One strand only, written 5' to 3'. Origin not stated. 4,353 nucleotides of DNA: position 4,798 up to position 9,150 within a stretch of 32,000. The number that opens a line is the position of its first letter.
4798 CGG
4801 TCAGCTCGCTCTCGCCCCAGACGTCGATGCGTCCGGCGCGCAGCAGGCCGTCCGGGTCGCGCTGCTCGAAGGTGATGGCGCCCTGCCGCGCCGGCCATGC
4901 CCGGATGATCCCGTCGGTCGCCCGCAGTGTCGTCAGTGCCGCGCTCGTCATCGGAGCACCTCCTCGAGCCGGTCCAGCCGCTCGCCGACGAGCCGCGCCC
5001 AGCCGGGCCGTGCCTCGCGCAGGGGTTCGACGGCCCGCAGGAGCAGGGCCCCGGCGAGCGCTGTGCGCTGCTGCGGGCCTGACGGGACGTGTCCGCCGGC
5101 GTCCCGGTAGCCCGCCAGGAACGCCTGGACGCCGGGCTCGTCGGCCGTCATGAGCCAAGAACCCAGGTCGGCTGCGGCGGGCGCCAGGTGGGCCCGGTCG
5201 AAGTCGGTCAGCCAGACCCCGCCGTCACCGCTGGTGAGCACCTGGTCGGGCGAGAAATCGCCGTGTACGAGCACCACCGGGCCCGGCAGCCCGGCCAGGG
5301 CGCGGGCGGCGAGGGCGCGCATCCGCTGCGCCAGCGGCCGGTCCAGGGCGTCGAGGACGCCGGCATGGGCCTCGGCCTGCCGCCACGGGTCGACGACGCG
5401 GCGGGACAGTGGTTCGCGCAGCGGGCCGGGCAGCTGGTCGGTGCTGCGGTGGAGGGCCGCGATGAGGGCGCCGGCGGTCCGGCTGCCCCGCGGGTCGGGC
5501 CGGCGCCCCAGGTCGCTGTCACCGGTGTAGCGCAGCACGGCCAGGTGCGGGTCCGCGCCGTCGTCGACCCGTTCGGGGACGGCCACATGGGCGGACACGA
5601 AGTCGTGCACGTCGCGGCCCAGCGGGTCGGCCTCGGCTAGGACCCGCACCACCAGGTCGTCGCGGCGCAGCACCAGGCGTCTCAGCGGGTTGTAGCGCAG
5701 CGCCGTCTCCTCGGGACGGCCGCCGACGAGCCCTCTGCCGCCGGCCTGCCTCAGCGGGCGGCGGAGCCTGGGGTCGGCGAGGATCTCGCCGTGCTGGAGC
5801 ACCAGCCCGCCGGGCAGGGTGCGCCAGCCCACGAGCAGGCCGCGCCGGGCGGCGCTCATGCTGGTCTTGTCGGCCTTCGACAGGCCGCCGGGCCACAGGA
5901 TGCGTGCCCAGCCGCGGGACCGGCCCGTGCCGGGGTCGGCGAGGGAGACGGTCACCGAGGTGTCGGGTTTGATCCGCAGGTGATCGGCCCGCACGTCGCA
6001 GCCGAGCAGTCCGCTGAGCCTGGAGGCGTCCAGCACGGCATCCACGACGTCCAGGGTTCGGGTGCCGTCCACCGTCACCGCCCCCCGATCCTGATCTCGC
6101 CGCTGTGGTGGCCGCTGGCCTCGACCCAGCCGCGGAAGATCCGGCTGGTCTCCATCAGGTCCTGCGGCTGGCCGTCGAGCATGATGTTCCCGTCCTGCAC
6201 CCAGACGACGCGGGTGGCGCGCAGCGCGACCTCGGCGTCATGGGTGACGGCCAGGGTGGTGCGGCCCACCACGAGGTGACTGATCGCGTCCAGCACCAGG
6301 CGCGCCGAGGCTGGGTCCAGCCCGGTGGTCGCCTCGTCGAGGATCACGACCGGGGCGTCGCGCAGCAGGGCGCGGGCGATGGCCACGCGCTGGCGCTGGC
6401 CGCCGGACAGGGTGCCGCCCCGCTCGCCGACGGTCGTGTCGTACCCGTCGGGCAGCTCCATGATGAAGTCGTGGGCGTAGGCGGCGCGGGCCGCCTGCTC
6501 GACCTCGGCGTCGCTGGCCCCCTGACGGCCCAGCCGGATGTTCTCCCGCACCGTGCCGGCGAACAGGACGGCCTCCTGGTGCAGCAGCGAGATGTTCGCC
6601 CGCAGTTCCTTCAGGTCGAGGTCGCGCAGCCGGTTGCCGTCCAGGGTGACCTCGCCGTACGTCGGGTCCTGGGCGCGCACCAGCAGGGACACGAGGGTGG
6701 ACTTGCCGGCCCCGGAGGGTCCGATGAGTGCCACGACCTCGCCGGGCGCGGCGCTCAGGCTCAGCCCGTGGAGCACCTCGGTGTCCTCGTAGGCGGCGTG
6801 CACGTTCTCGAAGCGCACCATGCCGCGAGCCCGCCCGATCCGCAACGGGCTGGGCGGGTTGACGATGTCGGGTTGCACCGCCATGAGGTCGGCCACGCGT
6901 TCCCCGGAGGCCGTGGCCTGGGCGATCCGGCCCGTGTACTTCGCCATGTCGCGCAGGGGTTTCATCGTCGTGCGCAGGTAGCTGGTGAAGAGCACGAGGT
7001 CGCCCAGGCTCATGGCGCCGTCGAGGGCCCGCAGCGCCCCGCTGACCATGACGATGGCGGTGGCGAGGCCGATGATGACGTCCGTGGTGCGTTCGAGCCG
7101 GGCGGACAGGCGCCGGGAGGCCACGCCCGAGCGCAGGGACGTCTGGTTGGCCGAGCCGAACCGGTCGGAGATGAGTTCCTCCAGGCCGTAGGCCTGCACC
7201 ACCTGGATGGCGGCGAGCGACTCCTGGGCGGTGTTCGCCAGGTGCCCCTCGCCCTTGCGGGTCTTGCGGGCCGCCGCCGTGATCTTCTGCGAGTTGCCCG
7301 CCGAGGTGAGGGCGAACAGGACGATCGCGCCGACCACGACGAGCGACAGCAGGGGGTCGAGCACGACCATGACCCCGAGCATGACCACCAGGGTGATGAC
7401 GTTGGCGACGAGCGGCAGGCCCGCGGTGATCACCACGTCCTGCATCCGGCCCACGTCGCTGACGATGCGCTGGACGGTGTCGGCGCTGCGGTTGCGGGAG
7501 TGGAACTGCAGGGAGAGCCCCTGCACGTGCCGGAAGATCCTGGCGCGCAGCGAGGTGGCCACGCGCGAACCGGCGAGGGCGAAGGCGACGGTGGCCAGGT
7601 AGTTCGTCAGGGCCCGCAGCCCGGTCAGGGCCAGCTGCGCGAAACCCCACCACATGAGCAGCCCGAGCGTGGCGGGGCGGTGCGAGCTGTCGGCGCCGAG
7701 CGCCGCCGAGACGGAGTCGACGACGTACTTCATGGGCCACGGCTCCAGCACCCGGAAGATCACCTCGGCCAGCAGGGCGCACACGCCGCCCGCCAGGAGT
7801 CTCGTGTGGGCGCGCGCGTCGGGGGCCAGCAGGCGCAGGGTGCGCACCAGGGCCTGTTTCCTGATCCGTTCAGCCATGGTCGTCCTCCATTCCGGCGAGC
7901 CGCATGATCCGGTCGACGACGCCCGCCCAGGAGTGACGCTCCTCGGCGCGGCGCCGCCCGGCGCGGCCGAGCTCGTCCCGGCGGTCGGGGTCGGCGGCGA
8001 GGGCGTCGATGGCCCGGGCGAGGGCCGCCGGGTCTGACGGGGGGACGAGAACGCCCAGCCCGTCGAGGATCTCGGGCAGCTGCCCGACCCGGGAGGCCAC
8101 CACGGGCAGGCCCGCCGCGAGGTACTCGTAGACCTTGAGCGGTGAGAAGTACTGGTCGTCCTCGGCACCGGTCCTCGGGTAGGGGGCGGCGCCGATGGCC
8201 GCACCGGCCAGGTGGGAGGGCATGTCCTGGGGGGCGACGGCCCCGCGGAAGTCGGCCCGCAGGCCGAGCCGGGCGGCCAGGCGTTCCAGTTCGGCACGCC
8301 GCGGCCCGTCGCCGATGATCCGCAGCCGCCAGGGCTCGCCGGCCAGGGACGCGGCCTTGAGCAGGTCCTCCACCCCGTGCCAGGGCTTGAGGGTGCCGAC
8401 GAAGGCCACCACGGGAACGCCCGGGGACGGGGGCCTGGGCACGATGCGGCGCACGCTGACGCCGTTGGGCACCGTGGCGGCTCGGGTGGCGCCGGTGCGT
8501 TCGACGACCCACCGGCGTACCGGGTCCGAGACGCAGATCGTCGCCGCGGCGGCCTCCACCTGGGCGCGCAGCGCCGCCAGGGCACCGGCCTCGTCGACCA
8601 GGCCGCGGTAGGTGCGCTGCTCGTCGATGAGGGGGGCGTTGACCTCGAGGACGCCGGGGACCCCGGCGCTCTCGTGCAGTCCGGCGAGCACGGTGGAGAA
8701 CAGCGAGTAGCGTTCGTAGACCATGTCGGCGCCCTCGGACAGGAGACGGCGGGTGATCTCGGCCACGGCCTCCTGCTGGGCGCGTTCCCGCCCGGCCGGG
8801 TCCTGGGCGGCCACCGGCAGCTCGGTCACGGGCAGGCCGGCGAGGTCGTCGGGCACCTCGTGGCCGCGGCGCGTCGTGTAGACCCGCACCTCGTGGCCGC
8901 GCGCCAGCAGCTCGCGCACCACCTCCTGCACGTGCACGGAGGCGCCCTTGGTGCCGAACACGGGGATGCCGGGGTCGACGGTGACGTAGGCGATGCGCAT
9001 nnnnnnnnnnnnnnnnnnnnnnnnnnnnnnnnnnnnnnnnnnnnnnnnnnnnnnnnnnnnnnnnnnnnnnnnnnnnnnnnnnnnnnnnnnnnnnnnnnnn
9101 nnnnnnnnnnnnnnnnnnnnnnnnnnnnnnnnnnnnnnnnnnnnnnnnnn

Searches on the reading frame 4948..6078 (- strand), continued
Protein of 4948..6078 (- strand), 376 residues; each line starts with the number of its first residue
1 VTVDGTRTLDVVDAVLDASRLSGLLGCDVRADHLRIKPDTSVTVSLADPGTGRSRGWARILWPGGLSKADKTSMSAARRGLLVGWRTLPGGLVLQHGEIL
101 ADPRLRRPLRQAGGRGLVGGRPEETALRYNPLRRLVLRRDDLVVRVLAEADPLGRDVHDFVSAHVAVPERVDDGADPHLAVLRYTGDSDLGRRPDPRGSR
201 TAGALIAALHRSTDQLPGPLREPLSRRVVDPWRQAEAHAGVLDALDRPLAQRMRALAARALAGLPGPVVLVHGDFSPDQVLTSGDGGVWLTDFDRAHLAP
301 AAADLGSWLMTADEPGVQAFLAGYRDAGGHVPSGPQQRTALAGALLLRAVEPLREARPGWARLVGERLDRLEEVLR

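Call 74: search_protein_representatives(alignment_id=A1)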
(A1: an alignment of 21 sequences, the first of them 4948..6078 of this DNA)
Query: 21 sequences, 376 profile positions. Proteins with E-value up to 0.001 (for the whole library): 8291; up to 1e-10: 2517; up to 1e-30: 579. The best 150 are listed.
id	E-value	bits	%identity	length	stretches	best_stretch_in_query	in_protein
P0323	1.4e-141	488.4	-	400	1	1-375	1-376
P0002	5.3e-141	486.5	-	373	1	4-375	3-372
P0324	1.0e-131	456.0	-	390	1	4-373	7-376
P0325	1.6e-131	455.4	-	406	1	3-375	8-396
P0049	4.9e-131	453.7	-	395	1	4-374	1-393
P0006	1.3e-125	435.9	-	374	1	4-375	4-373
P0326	1.4e-124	432.5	-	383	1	4-374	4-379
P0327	2.7e-124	431.6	-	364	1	5-375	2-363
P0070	4.4e-124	430.8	-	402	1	1-374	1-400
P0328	6.4e-124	430.3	-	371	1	3-374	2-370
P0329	4.0e-123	427.7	-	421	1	5-375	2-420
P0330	1.0e-118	413.2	-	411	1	5-374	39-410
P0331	3.4e-118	411.5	-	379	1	3-375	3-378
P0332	1.3e-117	409.6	-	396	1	5-375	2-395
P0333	1.4e-116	406.1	-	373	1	6-375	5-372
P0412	1.2e-63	231.9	-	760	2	9-365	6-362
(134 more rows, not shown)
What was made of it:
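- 4948..6078 (-): KinA: an APH/choline-kinase-fold small-molecule kinase with an intact active site. The family has 579 clusters at E<=1e-30 (call 74).
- At least 8 of the top 150 KinA-family representatives are 670-781 aa (call 74).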

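Call 76: find_encoding_contigs(protein=P0412, flank=9000, max_places=3)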
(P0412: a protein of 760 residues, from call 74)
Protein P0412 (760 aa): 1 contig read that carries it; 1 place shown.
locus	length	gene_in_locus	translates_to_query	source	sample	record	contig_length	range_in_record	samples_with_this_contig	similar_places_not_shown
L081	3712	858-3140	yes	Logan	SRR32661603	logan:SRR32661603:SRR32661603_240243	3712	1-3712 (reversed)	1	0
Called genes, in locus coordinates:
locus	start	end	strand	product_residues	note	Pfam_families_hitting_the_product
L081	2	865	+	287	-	?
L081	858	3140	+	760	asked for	-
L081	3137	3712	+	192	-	?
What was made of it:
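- Tried and rejected: Locating the genomic context of the kinase fusion P0412: only a 3.7-kb contig was available (call 76).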

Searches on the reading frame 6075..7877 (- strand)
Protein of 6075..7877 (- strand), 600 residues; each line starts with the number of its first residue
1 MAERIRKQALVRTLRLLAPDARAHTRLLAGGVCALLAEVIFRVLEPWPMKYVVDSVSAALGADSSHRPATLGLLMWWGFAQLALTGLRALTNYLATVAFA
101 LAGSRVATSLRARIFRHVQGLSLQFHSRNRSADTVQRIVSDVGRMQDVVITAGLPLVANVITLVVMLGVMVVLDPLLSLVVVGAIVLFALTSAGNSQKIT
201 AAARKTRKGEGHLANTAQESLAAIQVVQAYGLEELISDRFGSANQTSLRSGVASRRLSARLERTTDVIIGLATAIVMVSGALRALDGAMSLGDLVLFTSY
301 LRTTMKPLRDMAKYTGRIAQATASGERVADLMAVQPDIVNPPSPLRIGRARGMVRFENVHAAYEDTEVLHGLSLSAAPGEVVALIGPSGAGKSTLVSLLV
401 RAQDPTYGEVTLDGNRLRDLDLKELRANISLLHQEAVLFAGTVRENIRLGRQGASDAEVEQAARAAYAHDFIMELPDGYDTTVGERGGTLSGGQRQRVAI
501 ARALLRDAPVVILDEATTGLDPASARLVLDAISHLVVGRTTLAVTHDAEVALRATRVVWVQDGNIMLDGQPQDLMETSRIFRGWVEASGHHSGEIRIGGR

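Call 5: search_protein_families(library=pfam, proteins=[window:6075-7877:-], max_evalue=0.01)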
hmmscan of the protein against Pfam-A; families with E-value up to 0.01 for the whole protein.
window:6075-7877:- (600 aa): 12 families
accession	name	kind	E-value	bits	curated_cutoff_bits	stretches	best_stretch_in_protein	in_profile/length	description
PF00664.28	ABC_membrane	-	2.1e-36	126.5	28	1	29-307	3-273/274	ABC transporter transmembrane region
PF00005.33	ABC_tran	-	8e-35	120.9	25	1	369-518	1-137/137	ABC transporter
PF13304.12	AAA_21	-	8.9e-07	29.7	27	0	382-405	2-25/304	AAA domain, putative AbiEii toxin, Type IV TA system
PF02463.25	SMC_N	-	3.8e-05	23.6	40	1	408-560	109-211/220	RecF/RecN/SMC N terminal domain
PF03193.22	RsgA_GTPase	-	0.00048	20.4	30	1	378-411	105-138/174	RsgA GTPase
PF13401.12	AAA_22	-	0.00063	20.5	27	1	381-433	7-62/130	AAA domain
PF13191.12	AAA_16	-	0.00067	20.6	32.6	1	378-533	24-156/167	AAA ATPase domain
PF13555.12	AAA_29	-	0.001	19.2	27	1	377-396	20-39/61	P-loop containing region of AAA domain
PF13481.12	AAA_25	-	0.0028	17.7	27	0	378-401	32-55/195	AAA domain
PF13671.12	AAA_33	-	0.003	18.3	27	1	381-416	1-32/143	AAA domain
PF13558.12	SbcC_Walker_B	-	0.0067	17.1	27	0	468-532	11-88/90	SbcC/RAD50-like, Walker B motif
PF09818.15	ABC_ATPase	-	0.0076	15.7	23.2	0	464-518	133-186/283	P-loop domain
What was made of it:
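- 6075..7877 (-): Half-size ABC exporter (TMD-NBD, 600 aa) of the MsbA/ABCB/Sav1866 type. It is the candidate flippase or exporter of the product. Pfam ABC_membrane 126 bits and ABC_tran 121 bits (call 5).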

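Call 6: search_protein_families(library=ncbifam, proteins=[window:6075-7877:-], max_evalue=0.001)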
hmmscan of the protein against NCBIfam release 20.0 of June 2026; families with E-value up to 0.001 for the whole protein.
window:6075-7877:- (600 aa): 188 families (the best 25 are shown)
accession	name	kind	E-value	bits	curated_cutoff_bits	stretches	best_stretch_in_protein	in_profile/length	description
TIGR02204.1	MsbA_rel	hypoth_equivalog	1.8e-111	373.6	780.4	1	83-582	66-569/576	ABC transporter, permease/ATP-binding protein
TIGR02203.1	MsbA_lipidA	equivalog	2.5e-108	363.1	602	1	49-578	37-559/572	lipid A export permease/ATP-binding protein MsbA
TIGR00958.1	3a01208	subfamily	3.1e-98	329.9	874.6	1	8-582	147-708/711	antigen peptide transporter 2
NF045513.1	HepA_fam_ABC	equivalog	8.1e-95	318.5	725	1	83-577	103-598/610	heterocyst formation ABC transporter subunit HepA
NF010178.0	PRK13657.1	equivalog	1.2e-94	317.9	733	1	10-589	7-571/588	glucan ABC transporter ATP-binding protein/ permease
NF052233.1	CphA_assoc_ABC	equivalog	8.6e-94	315.3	880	1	18-578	176-733/766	cyanophycin metabolism-associated ABC transporter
TIGR01846.1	type_I_sec_HlyB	subfamily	3.9e-90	303.1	725.55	1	77-579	181-683/694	type I secretion system permease/ATPase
TIGR03375.1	type_I_sec_LssB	subfamily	4.4e-90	302.9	693.1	1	98-577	212-691/696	type I secretion system permease/ATPase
NF008381.0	PRK11176.1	equivalog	1.5e-84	284.4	867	1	69-581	59-572/582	lipid A ABC transporter ATP-binding protein/permease MsbA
NF008055.0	PRK10789.1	equivalog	4.9e-80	269.6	845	1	28-582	18-565/590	SmdA family multidrug ABC transporter permease/ATP-binding protein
TIGR03796.1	NHLM_micro_ABC1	equivalog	7e-79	265.8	853.3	1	86-581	205-705/710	NHLP family bacteriocin export ABC transporter peptidase/permease/ATPase subunit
TIGR02857.1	CydD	equivalog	5e-78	263.4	435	1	36-558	13-527/529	thiol reductant ABC exporter subunit CydD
TIGR02868.1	CydC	equivalog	6.8e-77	259.3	329.05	1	83-547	61-529/530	thiol reductant ABC exporter subunit CydC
NF008364.0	PRK11160.1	equivalog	1.9e-71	241.4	630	1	88-581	73-568/575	heme ABC transporter ATP-binding protein/permease CydC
TIGR01842.1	type_I_sec_PrtD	subfamily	4.3e-70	236.8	510.15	1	85-575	56-541/544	type I secretion system permease/ATPase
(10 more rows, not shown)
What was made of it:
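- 6075..7877 (-): NCBIfam MsbA_rel scores 374 bits and MsbA 363 bits, both below their equivalog cutoffs (call 6).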

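Call 39: search_protein_families(library=padloc, proteins=[window:6075-7877:-], max_evalue=0.001)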
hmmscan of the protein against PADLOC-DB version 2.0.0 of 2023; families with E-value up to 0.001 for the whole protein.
window:6075-7877:- (600 aa): 3 families
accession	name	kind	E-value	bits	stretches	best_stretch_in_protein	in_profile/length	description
PDLC04135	mad3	-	7.8e-33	112.5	2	484-562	258-339/374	mads_3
PDLC04140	mad8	-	3.2e-07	28.2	1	366-549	14-235/314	mads_8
PDLC02980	AriA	-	4.2e-07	28.2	0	490-550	238-302/304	-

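Call 49: search_solved_structures(query=window:6075-7877:-, max_evalue=1e-40)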
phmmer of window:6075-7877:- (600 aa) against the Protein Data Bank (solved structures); distinct sequences matched with E-value up to 1e-40: 244 (the best 60 are shown).
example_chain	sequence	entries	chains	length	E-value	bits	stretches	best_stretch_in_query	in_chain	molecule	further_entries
9ody_A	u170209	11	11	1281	5.8e-121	408.1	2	83-589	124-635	ATP-binding cassette, sub-family B (MDR/TAP), member 4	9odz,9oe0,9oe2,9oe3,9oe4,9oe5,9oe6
9oe1_A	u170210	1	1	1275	2e-120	406.3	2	83-589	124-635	ATP-binding cassette, sub-family B (MDR/TAP), member 4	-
8zpx_B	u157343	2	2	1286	2.5e-120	405.9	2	97-574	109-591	ABC transporter B family member 1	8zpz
9juj_A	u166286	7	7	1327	3.1e-120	405.7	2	97-574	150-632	ABC transporter B family member 1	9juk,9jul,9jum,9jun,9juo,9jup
9nfi_A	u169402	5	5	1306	3.6e-120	405.4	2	91-581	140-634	Permeability Glycoprotein (P-gp)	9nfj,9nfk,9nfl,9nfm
8zq4_B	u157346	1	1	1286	1.7e-119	403.2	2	97-574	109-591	ABC transporter B family member 1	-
8woi_A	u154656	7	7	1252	3.1e-119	402.4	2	90-581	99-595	ABC transporter B family member 19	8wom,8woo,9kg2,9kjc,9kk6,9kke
8wp0_A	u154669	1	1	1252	2.2e-118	399.6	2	90-581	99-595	ABC transporter B family member 19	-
4f4c_A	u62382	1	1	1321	3e-117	395.8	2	75-576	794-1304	Multidrug resistance protein pgp-1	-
6fn1_A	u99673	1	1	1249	7.2e-117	394.6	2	93-584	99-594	Human-mouse chimeric ABCB1 (ABCBHM)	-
6fn4_A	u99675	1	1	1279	7.9e-117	394.4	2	93-584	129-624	Apo form of Human-mouse chimeric ABCB1 (ABCB1HM) in complex with Antigen binding fragment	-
6qee_A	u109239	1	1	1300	2.9e-115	389.3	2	92-584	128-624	ABCB1HM-EQ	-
7dv5_U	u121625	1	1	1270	1.4e-114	387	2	89-582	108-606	Bile salt export pump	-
36cg_U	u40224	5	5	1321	1.4e-114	387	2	89-582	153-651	Bile salt export pump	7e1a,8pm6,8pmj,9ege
8gmg_A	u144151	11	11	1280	1.9e-114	386.5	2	93-582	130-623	ATP-dependent translocase ABCB1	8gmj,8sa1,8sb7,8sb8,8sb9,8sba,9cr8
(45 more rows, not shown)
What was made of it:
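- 6075..7877 (-): The best PDB sequence matches are ABCB1/ABCB4, Sav1866, TM287/288 and MsbA (call 49).
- On MsbA lipid A flippase (NCBIfam TIGR02203 / PRK11176 equivalogs): It is a type IV (ABCB-like) half-transporter by architecture (calls 5, 49), and nothing more specific.
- The exporter relates to lipid and drug floppases ABCB1/ABCB4 and MsbA (call 49). The exporter is closest to multidrug ABCB1 and Sav1866 (call 49).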

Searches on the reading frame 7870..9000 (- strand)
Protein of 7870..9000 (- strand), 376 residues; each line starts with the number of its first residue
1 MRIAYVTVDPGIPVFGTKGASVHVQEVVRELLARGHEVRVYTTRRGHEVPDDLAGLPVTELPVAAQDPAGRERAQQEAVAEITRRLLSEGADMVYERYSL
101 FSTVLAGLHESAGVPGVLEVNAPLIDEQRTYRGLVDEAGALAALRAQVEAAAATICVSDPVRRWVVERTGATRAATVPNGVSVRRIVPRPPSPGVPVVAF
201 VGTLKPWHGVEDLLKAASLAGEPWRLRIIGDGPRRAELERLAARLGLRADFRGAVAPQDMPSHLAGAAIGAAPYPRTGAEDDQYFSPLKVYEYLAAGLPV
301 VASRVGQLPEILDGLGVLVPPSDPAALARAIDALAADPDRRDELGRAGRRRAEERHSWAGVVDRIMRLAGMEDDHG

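Call 5: search_protein_families(library=pfam, proteins=[window:7870-9000:-], max_evalue=0.01)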
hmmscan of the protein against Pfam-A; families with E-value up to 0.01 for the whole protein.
window:7870-9000:- (376 aa): 5 families
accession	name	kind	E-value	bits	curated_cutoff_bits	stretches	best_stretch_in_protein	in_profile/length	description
PF13692.12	Glyco_trans_1_4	-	1.4e-26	93.9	27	1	196-337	2-142/142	Glycosyl transferases group 1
PF00534.26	Glycos_transf_1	-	3.7e-22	79.1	26.4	1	194-351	14-172/172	Glycosyl transferases group 1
PF13524.12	Glyco_trans_1_2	-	1.6e-16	60.9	25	1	213-366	5-143/144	Glycosyl transferase-like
PF13439.12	Glyco_transf_4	-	8e-16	59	28.5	1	19-184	3-169/170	Glycosyltransferase Family 4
PF13579.12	Glyco_trans_4_4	-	2.2e-09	38.3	29.7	1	19-180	2-158/158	Glycosyl transferase 4-like domain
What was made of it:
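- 7870..9000 (-): Second GT4 glycosyltransferase (376 aa). Its start overlaps the stop of the fused GT by 1 nt. Pfam hits (call 5).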

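Call 6: search_protein_families(library=ncbifam, proteins=[window:7870-9000:-], max_evalue=0.001)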
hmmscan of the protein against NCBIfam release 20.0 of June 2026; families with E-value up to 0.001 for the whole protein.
window:7870-9000:- (376 aa): 17 families
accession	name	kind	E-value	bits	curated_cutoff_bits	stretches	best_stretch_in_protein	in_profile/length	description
TIGR03088.1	stp2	hypoth_equivalog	7.6e-18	64.7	409.05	1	213-366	219-367/374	TIGR03088 family PEP-CTERM/XrtA system glycosyltransferase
NF041876.1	EPS_EpsE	equivalog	1.6e-17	63.8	400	1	172-357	186-381/389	exopolysaccharide biosynthesis GT4 family glycosyltransferase EpsE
TIGR04063.1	stp3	hypoth_equivalog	9.6e-17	60.9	442.05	1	151-364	158-387/397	TIGR04063 family PEP-CTERM/XrtA system glycosyltransferase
NF007640.0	PRK10307.1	subfamily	1.3e-16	60.5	276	1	197-366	231-401/411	WcaI family glycosyltransferase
TIGR04047.1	MSMEG_0565_glyc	hypoth_equivalog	4.1e-14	52.4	259.85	2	235-362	242-364/373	MSMEG_0565 family glycosyltransferase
TIGR02149.1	glgA_Coryne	subfamily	2.7e-13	49.8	302.4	1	292-368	302-386/391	glycogen synthase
NF053787.1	GlcN_PG_synth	equivalog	1e-12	47.6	480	1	288-366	276-353/361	N-acetylglucosaminyl phosphatidylglycerol synthase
TIGR03449.1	mycothiol_MshA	equivalog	2.4e-11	43.2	462.5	1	196-367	221-398/406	D-inositol-3-phosphate glycosyltransferase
NF047676.1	TeichurnBiosyTuaH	equivalog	4.6e-10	38.9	550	1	148-366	156-381/384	teichuronic acid biosynthesis protein TuaH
NF038298.1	EPS_HpsO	equivalog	2.8e-08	33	575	1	291-356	306-371/388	hormogonium polysaccharide biosynthesis glycosyltransferase HpsO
NF047684.1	TeichurnBiosyTuaC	equivalog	7.2e-08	31.8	550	1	197-339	221-356/391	teichuronic acid biosynthesis protein TuaC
TIGR03999.1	thiol_BshA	equivalog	7.4e-07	28.4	273.7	1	223-364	229-365/375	N-acetyl-alpha-D-glucosaminyl L-malate synthase BshA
NF038011.1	PelF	equivalog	1.8e-05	24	100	0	287-360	397-480/489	GT4 family glycosyltransferase PelF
TIGR03087.1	stp1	hypoth_equivalog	2.7e-05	23.5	316.65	1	171-367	195-392/397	TIGR03087 family PEP-CTERM/XrtA system glycosyltransferase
TIGR04005.1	wcaL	equivalog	0.0002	20.3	537.6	1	215-336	245-369/406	colanic acid biosynthesis glycosyltransferase WcaL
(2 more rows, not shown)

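Call 39: search_protein_families(library=padloc, proteins=[window:7870-9000:-], max_evalue=0.001)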
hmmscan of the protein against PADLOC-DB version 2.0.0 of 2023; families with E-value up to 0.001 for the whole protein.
window:7870-9000:- (376 aa): 0 families

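Call 50: search_solved_structures(query=window:7870-9000:-, max_evalue=0.00001)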
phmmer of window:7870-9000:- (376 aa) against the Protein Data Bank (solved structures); distinct sequences matched with E-value up to 0.00001: 10.
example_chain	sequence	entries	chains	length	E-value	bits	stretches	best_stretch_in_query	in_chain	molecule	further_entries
3oka_A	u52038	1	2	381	1.9e-15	60.2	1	193-368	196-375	GDP-mannose-dependent alpha-(1-6)-phosphatidylinositol monomannoside mannosyltransferase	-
3okc_A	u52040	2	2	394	2.1e-15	60.1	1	194-368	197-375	GDP-mannose-dependent alpha-(1-6)-phosphatidylinositol monomannoside mannosyltransferase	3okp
6kih_A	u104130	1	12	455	7.7e-13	51.6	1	161-362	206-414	Tll1590 protein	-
6tvp_A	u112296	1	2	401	3.9e-12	49.3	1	55-367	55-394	Alpha-maltose-1-phosphate synthase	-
7qsg_A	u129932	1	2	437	4.2e-11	45.9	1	174-364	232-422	D-inositol 3-phosphate glycosyltransferase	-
5ze7_B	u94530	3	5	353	6.7e-08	35.4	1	191-340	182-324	UDP-glucose:tetrahydrobiopterin glucosyltransferase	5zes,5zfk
5zer_A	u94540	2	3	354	6.8e-08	35.4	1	191-340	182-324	UDP-glucose:tetrahydrobiopterin glucosyltransferase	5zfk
3c4q_A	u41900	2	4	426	8.8e-08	35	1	195-365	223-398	Predicted glycosyltransferases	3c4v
3c48_A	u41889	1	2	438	9.5e-08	34.9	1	195-365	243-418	Predicted glycosyltransferases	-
2r60_A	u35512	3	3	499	4.3e-07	32.7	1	284-361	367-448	Glycosyl transferase, group 1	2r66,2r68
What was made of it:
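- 7870..9000 (-): Best PDB relatives are PimB', sucrose-phosphate synthase, GlgM and MshA (call 50).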
